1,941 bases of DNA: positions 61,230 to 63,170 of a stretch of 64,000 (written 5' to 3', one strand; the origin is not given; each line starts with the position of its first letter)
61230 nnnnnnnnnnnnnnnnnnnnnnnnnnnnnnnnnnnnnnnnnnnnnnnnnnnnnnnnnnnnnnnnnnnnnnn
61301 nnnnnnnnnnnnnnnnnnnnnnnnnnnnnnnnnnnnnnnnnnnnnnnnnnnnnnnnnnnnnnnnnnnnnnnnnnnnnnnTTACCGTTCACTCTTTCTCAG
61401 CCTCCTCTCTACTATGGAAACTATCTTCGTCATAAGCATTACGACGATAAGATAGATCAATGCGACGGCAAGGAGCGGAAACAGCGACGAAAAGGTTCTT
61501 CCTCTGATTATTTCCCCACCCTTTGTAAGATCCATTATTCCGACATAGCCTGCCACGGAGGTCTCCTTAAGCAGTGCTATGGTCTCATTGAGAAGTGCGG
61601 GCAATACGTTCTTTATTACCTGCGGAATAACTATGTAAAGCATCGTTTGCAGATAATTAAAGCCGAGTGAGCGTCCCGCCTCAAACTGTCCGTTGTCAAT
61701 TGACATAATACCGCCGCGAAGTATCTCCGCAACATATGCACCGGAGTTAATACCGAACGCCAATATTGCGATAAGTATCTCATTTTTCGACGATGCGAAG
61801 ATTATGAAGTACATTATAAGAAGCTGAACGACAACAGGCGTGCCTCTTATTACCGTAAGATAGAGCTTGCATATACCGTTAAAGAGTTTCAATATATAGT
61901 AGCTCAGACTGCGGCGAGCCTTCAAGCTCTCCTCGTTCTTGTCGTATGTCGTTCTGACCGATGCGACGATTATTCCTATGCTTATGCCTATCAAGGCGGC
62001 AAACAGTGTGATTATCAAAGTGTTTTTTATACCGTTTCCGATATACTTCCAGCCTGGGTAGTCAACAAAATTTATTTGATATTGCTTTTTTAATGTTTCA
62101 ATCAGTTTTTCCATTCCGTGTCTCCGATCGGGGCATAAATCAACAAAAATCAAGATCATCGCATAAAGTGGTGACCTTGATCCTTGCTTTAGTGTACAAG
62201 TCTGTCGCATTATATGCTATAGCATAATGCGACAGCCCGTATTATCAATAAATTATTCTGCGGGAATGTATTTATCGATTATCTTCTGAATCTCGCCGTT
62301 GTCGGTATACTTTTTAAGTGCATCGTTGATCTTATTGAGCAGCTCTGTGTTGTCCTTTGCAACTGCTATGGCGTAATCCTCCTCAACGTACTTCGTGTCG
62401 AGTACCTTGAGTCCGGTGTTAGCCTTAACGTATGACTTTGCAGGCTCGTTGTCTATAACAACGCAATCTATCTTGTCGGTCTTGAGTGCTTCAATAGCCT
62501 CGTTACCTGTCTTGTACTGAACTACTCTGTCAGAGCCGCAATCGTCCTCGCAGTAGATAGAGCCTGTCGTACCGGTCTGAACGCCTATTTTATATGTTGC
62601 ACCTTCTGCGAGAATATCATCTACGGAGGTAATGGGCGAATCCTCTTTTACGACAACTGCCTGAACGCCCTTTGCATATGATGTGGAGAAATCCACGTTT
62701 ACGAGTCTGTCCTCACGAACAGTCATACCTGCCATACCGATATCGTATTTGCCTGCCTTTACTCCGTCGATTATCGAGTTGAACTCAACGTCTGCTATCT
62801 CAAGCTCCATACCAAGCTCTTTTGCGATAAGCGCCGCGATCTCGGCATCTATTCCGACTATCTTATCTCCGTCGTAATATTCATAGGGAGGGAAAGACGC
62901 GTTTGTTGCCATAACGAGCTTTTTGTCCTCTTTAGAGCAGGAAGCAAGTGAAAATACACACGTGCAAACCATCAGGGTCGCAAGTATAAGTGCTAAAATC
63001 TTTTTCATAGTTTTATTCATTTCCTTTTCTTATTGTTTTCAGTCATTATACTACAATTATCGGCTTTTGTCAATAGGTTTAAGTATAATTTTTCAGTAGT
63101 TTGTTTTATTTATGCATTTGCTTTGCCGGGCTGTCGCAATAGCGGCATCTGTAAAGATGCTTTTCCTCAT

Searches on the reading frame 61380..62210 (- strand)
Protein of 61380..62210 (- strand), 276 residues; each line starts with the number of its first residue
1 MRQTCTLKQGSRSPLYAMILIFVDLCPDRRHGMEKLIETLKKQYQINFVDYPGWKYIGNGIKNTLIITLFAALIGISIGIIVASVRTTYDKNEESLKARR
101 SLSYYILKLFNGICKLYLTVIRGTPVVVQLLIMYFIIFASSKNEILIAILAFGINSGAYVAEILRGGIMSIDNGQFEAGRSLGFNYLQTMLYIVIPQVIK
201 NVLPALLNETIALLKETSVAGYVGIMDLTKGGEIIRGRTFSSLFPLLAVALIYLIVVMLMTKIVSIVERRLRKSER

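Call 87: search_protein_families(library=pfam, proteins=[window:61380-62210:-], max_evalue=0.000001)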
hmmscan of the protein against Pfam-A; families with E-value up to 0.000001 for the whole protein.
window:61380-62210:- (276 aa): 1 family
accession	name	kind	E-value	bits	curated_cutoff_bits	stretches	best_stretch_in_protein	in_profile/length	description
PF00528.27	BPD_transp_1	-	1.8e-21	77.1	26.4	1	108-273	14-184/184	Binding-protein-dependent transport system inner membrane component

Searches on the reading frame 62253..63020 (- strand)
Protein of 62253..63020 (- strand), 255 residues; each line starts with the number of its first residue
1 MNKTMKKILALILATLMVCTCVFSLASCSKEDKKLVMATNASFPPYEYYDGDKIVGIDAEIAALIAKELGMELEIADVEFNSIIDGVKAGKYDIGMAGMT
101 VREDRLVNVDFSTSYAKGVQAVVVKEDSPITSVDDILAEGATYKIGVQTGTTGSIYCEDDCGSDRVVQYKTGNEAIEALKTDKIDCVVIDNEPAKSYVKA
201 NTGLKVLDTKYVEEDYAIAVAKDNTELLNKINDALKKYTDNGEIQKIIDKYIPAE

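Call 56: search_protein_families(library=pfam, proteins=[window:62253-63020:-], max_evalue=0.00001)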
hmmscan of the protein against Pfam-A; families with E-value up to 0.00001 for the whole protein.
window:62253-63020:- (255 aa): 2 families
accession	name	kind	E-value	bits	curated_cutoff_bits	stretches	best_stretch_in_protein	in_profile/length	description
PF00497.25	SBP_bac_3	-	2.6e-37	127.9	26.4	1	35-252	1-130/132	Bacterial extracellular solute-binding proteins, family 3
PF12974.12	Phosphonate-bd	-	1.1e-07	32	27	1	59-250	17-228/242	ABC transporter, phosphonate, periplasmic substrate-binding protein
